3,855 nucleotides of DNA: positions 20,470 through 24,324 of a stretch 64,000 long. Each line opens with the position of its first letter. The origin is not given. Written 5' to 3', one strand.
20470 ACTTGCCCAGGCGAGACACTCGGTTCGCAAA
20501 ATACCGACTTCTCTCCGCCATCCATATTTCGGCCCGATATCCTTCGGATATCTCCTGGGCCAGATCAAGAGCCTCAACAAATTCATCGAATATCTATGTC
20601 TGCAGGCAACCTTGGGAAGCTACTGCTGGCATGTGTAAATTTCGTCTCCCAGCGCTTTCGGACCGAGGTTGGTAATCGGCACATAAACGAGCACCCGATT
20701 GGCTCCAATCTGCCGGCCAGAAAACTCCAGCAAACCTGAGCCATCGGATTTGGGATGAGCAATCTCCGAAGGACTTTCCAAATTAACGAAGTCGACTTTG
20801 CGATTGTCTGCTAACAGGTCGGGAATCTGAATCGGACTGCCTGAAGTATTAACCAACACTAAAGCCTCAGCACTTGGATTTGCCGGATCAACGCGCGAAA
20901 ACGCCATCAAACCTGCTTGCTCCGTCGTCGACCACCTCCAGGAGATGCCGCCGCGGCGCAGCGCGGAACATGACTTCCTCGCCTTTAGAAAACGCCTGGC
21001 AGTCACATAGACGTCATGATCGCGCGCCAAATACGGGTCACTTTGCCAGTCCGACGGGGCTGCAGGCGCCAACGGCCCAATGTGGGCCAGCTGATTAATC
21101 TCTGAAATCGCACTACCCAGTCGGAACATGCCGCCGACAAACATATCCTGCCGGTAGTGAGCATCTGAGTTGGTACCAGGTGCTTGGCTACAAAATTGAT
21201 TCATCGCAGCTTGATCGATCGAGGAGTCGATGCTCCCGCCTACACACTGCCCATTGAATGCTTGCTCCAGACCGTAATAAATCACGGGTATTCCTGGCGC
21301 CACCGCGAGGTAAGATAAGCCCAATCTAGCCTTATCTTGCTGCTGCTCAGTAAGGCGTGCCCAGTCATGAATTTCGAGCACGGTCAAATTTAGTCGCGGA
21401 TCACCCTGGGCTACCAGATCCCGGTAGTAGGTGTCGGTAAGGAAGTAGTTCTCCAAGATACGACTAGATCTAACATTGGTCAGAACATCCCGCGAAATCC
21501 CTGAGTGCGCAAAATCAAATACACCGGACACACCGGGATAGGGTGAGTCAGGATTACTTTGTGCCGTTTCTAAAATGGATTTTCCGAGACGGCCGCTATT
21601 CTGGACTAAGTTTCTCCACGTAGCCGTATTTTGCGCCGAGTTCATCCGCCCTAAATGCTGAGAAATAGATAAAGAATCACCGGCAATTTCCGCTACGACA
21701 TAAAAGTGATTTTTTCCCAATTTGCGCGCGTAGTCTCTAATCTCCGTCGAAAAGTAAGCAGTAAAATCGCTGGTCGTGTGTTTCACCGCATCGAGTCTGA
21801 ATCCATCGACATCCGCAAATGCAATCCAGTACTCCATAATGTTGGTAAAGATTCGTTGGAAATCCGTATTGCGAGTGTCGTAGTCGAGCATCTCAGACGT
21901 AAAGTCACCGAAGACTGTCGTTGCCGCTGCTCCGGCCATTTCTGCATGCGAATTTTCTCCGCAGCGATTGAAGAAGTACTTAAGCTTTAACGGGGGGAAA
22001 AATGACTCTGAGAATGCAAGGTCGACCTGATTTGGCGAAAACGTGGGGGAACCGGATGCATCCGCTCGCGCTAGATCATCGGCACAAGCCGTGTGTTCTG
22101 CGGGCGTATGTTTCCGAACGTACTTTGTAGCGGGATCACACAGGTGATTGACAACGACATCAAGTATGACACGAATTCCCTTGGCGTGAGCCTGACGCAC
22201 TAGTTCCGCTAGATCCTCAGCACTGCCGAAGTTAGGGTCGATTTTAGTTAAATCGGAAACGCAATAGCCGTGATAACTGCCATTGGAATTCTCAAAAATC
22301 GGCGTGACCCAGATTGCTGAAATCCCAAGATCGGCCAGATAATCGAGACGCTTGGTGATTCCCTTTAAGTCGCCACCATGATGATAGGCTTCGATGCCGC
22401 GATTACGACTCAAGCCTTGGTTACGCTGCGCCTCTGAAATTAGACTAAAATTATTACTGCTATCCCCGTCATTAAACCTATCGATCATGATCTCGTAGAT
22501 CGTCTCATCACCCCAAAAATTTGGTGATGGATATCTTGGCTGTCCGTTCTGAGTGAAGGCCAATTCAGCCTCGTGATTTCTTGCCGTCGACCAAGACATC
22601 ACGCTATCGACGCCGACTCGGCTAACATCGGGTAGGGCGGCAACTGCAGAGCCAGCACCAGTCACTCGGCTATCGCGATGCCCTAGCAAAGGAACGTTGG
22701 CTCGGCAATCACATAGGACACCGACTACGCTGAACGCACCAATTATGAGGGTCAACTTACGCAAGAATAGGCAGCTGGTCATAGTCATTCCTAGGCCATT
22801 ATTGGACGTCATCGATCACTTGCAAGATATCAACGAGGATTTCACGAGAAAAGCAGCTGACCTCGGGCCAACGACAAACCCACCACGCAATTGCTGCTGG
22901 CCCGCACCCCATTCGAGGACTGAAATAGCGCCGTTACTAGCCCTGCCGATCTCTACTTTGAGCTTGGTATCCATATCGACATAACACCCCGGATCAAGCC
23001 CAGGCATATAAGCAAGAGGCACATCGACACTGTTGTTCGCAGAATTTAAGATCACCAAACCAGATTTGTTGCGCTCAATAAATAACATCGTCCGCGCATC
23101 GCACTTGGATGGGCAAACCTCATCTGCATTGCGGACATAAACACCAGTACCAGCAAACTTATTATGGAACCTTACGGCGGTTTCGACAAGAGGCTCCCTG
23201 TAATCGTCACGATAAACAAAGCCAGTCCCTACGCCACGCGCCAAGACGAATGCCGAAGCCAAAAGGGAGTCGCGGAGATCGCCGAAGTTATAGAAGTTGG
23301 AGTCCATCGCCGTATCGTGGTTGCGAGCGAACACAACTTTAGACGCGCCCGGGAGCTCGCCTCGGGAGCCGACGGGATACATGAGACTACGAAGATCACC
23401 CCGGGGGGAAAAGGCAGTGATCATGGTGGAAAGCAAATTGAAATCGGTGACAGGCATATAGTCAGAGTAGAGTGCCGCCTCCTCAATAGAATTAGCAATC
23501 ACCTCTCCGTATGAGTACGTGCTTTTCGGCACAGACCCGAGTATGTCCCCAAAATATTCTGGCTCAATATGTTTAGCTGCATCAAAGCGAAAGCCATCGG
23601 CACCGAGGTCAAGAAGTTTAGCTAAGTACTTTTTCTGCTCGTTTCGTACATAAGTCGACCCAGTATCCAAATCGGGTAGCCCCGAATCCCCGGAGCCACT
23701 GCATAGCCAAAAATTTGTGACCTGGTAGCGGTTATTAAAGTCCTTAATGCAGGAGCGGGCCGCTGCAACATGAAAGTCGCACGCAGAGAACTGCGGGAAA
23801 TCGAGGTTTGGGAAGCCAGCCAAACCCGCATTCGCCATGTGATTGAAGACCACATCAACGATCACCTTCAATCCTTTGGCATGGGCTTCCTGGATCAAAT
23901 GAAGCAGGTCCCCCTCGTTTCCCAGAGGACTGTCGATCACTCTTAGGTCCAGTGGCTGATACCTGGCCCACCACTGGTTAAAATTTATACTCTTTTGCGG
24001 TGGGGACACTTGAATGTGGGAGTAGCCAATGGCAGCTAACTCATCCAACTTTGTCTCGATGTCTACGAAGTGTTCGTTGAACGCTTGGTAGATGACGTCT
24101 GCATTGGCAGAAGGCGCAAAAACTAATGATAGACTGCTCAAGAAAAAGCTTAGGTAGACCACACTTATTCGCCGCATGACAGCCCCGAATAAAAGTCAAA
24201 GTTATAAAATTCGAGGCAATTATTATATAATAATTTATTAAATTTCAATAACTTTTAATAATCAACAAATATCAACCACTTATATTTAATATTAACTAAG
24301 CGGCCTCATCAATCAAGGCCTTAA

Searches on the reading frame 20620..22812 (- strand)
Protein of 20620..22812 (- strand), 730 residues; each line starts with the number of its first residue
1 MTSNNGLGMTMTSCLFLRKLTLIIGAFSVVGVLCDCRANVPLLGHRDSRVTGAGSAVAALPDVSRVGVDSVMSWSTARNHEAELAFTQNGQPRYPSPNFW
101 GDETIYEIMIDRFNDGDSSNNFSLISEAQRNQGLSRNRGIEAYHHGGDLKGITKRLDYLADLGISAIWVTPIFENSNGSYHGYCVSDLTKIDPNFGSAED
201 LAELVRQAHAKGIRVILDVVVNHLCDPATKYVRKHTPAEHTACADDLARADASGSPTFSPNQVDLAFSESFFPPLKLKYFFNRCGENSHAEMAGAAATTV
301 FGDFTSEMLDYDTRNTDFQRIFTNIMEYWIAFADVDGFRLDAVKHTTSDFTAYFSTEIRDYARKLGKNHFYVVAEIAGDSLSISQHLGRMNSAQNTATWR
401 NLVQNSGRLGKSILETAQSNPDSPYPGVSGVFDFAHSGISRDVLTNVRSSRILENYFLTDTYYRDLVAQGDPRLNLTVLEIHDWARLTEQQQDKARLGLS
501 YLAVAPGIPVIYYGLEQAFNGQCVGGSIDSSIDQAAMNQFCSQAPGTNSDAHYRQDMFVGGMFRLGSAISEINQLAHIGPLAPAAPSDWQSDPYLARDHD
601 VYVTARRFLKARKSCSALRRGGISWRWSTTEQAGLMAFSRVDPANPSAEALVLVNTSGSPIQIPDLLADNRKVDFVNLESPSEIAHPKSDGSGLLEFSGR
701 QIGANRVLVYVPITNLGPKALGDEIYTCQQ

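Call 8: search_protein_families(library=pfam, max_evalue=1, proteins=[window:20620-22809:-])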
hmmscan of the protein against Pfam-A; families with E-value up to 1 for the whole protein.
window:20620-22809:- (729 aa): 2 families
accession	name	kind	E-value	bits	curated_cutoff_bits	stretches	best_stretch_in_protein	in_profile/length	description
PF00128.31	Alpha-amylase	-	1e-50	173.8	22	1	107-556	2-388/446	Alpha amylase, catalytic domain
PF23916.1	TIM-barrel_EndoS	-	0.086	13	27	0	203-247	51-93/238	Endo-beta-N-acetylglucosaminidase EndoS TIM-barrel domain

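Call 14: find_encoding_contigs(protein=window:20620-22812:-, flank=8000, max_places=10)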
Protein window:20620-22812:- (730 aa): no gene with exactly this product is on record in the collection.
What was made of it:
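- Tried and rejected: It is not on record (call 14).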

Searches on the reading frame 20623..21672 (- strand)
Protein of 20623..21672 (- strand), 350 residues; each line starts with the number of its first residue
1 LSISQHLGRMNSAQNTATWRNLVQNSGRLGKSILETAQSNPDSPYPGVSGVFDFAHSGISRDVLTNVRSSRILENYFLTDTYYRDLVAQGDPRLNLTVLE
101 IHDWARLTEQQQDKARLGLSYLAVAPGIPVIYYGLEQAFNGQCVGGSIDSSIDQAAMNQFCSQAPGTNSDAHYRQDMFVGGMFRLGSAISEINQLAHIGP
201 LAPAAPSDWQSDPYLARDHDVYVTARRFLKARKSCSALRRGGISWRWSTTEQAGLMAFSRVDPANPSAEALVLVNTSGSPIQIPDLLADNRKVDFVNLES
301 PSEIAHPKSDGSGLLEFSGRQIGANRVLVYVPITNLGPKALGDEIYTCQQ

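Call 28: find_related_loci(query=window:20623-21672:-, collection=metagenome_contigs, flank=10000)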
Query window:20623-21672:- (350 aa) in metagenome_contigs; peptide patterns used: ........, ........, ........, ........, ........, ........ (x = any residue, [..] = any of these).
111 stretches matched a pattern; 2 encode a relative of the query (tblastn E <= 1e-3); 2 distinct loci.
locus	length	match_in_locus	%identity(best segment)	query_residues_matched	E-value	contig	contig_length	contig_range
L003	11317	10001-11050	98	1-350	0e+0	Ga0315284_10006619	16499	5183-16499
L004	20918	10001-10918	42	39-349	3e-73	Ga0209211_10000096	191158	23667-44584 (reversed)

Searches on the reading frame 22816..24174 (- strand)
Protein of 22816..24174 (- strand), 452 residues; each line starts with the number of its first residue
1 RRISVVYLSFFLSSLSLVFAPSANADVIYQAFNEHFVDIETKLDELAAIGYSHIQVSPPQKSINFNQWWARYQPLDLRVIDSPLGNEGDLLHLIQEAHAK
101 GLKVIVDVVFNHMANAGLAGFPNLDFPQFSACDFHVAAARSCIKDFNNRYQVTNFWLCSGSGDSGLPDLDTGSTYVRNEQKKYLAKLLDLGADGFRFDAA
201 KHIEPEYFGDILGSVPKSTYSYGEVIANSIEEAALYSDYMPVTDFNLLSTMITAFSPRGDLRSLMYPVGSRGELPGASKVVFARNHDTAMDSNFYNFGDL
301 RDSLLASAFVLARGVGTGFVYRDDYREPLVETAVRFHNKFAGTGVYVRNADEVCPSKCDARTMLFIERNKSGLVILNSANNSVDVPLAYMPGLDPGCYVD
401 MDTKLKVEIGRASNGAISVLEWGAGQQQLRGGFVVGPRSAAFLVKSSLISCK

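Call 67: search_protein_families(library=pfam, max_evalue=0.001, proteins=[window:22816-24174:-])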
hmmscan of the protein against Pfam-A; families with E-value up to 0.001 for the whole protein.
window:22816-24174:- (452 aa): 1 family
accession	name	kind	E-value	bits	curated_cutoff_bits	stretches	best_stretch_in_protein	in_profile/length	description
PF00128.31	Alpha-amylase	-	2e-18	67.3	22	1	39-204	21-194/446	Alpha amylase, catalytic domain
